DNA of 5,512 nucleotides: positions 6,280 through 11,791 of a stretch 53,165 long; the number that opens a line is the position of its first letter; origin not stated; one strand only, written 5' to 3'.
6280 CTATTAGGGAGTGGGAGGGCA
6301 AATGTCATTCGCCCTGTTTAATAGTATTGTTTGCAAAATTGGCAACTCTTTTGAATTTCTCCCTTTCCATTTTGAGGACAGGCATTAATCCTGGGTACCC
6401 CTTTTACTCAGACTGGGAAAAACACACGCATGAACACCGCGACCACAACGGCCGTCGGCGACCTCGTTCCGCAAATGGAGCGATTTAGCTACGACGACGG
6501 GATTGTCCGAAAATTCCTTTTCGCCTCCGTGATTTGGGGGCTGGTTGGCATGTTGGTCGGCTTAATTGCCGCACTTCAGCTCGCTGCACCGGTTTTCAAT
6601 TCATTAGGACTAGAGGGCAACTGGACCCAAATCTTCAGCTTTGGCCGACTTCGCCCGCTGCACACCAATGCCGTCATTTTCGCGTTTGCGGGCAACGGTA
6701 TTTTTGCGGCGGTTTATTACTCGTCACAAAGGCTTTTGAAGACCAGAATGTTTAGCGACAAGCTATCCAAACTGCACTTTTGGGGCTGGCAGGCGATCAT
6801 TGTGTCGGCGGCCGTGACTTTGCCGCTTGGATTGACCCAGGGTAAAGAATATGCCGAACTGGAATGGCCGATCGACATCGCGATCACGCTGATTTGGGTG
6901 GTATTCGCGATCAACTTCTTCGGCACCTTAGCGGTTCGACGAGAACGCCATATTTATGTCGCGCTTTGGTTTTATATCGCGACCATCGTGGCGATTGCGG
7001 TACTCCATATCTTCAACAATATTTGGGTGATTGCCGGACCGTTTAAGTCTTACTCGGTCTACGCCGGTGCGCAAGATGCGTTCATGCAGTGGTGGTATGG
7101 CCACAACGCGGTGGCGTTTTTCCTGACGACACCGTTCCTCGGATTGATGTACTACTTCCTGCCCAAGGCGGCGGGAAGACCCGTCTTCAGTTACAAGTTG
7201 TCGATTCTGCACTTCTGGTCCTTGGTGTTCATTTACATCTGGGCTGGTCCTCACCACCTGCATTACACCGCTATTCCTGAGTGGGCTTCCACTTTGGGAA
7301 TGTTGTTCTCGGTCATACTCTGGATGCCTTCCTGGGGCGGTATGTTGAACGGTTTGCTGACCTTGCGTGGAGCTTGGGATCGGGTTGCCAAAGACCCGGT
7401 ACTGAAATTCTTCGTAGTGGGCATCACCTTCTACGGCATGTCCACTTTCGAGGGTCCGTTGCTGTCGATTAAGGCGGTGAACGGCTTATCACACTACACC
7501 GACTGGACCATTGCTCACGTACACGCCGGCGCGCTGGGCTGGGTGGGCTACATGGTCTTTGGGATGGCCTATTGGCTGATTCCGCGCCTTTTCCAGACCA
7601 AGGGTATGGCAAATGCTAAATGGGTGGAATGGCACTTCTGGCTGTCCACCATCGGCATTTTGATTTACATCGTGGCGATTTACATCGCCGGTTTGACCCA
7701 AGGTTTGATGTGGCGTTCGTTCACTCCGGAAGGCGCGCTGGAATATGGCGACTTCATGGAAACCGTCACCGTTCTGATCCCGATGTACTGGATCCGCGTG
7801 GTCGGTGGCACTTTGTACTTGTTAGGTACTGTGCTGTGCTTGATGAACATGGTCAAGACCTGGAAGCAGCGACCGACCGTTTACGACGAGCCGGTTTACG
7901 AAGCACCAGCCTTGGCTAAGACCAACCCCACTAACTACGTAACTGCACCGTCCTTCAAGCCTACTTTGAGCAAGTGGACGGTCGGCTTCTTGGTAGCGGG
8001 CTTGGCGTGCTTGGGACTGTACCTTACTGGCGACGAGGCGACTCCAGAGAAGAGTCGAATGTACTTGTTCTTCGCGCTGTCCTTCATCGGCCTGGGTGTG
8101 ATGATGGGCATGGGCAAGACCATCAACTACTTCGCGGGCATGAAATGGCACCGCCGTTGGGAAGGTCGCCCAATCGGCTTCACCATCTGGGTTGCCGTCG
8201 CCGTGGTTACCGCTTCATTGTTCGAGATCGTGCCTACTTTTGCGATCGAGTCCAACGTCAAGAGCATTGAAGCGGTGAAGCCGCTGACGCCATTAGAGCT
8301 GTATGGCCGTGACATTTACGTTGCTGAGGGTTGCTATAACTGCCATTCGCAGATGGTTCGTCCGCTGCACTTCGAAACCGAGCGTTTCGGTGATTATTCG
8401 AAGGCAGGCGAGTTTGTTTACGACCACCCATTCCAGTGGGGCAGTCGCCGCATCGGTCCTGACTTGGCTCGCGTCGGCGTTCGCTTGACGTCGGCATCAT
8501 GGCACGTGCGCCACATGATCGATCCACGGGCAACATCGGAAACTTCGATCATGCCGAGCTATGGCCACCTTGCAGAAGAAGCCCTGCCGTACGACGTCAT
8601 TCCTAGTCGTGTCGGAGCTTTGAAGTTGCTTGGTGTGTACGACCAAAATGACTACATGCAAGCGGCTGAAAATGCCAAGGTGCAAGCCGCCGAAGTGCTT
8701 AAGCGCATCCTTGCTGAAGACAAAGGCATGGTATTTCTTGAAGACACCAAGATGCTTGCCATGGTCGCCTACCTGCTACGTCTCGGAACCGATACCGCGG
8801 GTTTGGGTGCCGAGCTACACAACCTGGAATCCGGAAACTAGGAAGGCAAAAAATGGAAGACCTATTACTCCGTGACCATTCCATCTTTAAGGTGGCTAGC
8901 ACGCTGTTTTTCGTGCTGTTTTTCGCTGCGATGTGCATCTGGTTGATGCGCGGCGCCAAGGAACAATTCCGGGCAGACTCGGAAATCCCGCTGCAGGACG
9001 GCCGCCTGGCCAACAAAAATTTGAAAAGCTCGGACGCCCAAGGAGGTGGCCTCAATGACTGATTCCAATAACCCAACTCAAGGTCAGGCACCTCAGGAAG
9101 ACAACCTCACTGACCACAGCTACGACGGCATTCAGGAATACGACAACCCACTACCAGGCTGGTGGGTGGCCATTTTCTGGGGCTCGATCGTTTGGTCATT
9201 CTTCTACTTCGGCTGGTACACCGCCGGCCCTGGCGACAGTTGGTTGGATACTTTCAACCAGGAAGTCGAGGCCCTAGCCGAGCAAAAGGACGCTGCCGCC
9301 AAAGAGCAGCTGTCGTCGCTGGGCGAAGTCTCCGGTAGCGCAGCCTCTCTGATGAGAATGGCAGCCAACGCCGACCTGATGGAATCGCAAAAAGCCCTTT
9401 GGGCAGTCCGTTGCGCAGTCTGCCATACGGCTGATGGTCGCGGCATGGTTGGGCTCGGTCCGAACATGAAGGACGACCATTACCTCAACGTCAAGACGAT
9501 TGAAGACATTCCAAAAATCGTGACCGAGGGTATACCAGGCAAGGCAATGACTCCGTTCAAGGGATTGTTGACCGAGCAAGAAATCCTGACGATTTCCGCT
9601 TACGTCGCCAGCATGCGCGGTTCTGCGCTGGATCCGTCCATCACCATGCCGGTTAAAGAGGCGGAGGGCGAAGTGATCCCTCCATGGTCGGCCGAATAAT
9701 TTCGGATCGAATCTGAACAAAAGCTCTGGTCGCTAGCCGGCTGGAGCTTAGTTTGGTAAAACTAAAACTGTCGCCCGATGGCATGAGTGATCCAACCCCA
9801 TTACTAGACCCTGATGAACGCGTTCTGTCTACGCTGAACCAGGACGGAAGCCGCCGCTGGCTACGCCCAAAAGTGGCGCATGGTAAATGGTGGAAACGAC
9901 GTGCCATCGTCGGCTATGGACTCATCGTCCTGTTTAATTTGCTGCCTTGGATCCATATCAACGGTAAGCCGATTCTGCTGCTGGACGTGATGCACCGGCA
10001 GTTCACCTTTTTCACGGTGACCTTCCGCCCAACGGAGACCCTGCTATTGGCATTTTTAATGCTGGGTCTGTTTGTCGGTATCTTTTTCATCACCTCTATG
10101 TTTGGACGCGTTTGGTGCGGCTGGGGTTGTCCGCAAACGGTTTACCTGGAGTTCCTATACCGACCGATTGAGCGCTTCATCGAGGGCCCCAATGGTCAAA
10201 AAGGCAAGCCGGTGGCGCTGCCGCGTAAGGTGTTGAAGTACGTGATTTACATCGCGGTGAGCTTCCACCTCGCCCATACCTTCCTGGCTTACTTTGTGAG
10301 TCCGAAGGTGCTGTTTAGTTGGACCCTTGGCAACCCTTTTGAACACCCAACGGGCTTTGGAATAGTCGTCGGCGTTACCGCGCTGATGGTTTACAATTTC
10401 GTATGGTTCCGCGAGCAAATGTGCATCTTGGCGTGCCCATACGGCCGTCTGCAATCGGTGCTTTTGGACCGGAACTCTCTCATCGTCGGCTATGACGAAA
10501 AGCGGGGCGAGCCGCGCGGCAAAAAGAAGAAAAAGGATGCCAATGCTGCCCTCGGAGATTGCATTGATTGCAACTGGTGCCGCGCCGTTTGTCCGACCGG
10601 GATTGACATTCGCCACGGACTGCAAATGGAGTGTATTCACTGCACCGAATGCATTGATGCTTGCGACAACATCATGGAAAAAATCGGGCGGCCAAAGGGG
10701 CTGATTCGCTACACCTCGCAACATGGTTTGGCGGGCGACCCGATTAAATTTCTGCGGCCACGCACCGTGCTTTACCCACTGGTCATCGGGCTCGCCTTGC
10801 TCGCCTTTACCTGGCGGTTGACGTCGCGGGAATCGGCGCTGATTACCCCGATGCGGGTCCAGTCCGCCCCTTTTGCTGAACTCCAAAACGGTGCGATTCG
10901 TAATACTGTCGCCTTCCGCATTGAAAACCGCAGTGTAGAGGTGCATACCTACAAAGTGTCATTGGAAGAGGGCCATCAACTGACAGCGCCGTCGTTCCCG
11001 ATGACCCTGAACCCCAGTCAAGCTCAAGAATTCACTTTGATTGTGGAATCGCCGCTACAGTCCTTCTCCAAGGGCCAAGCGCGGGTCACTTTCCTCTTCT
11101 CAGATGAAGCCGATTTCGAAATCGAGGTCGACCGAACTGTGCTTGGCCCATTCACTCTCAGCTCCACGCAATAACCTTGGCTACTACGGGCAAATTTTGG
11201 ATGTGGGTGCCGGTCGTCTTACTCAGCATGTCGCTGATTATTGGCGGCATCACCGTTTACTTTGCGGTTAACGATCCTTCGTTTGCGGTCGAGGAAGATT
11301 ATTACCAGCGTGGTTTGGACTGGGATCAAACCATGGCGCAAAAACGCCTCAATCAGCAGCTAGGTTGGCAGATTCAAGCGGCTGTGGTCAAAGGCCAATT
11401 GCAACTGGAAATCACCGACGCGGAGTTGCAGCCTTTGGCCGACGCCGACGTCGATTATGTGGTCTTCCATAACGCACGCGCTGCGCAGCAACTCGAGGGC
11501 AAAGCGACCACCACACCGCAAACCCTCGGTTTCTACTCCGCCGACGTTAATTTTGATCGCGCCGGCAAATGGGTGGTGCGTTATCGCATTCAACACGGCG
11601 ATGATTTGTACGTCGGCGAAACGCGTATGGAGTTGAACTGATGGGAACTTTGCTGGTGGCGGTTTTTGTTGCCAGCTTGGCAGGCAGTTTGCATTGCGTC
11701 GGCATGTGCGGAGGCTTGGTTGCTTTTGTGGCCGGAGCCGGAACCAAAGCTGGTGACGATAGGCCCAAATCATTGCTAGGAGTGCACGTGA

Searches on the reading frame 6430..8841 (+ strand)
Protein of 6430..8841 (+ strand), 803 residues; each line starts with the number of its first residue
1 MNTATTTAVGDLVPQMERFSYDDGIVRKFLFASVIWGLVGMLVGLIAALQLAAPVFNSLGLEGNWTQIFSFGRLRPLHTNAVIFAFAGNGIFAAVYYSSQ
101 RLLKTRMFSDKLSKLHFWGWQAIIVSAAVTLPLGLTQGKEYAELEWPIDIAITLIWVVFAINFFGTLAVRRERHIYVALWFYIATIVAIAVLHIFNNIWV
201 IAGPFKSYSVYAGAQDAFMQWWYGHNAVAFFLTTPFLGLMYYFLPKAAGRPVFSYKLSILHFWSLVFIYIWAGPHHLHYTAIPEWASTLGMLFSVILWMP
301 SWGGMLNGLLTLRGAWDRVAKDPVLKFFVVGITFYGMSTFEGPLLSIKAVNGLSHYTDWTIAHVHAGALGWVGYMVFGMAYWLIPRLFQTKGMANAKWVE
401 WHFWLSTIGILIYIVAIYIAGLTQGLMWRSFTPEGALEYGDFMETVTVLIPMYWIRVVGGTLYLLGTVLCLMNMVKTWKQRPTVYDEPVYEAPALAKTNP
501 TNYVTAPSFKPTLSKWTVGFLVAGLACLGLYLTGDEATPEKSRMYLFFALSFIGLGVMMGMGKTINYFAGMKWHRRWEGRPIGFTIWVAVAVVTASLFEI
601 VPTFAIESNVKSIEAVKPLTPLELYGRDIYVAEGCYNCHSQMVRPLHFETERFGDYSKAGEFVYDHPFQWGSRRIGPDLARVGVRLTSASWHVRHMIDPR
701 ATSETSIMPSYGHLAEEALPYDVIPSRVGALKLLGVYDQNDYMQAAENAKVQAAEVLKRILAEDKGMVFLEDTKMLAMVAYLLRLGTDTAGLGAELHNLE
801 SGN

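Call 52: search_protein_families(library=pfam, proteins=[window:6430-8841:+], max_evalue=0.00001)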
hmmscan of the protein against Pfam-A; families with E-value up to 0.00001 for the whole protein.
window:6430-8841:+ (803 aa): 2 families
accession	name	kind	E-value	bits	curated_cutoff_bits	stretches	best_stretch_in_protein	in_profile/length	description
PF00115.25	COX1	-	5.8e-118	394.9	34.8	1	25-462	2-436/436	Cytochrome C and Quinol oxidase polypeptide I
PF02433.20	FixO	-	3.1e-78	262.7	29.6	1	574-788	1-218/219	Cytochrome C oxidase, mono-heme subunit/FixO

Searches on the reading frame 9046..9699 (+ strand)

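Call 52: search_protein_families(library=pfam, proteins=[window:9046-9699:+], max_evalue=0.00001)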
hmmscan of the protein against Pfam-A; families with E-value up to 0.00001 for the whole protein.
window:9046-9699:+ (217 aa): 3 families
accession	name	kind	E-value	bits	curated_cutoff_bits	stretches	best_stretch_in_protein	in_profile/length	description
PF14715.11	FixP_N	-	2.6e-18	65.9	24.9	1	18-60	1-43/48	N-terminal domain of cytochrome oxidase-cbb3, FixP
PF13442.11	Cytochrome_CBB3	-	5.1e-09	36.8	27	1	113-187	4-68/68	Cytochrome C oxidase, cbb3-type, subunit III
PF00034.26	Cytochrom_C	-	1.1e-07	33.5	21.3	1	116-190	5-89/90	Cytochrome c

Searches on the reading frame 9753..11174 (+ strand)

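Call 52: search_protein_families(library=pfam, proteins=[window:9753-11174:+], max_evalue=0.00001)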
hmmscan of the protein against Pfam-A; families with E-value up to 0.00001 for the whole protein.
window:9753-11174:+ (473 aa): 7 families
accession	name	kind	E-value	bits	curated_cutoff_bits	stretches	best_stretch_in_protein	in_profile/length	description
PF13746.11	Fer4_18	-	1.1e-41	142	27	1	219-323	1-114/114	4Fe-4S dicluster domain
PF11614.14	FixG_C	-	1.3e-12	48.3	25.6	1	352-461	1-114/119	IG-like fold at C-terminal of FixG, putative oxidoreductase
PF12801.12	Fer4_5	-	5.6e-10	39.5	22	1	99-141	1-43/48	4Fe-4S binding domain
PF12838.12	Fer4_7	-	1.4e-08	35.5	27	0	223-284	7-52/52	4Fe-4S dicluster domain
PF13534.11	Fer4_17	-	4.2e-08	34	22.2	0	222-285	6-61/61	4Fe-4S dicluster domain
PF13187.11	Fer4_9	-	1.4e-07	31.8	27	0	223-283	7-50/52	4Fe-4S dicluster domain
PF13183.11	Fer4_8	-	2.8e-06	28.2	27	0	223-284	10-68/68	4Fe-4S dicluster domain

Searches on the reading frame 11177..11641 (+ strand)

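Call 52: search_protein_families(library=pfam, proteins=[window:11177-11641:+], max_evalue=0.00001)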
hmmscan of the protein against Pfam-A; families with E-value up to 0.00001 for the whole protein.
window:11177-11641:+ (154 aa): 1 family
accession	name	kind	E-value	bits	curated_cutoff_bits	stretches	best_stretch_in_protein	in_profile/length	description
PF05751.16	FixH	-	2.1e-22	80.2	23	1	6-148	2-146/150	FixH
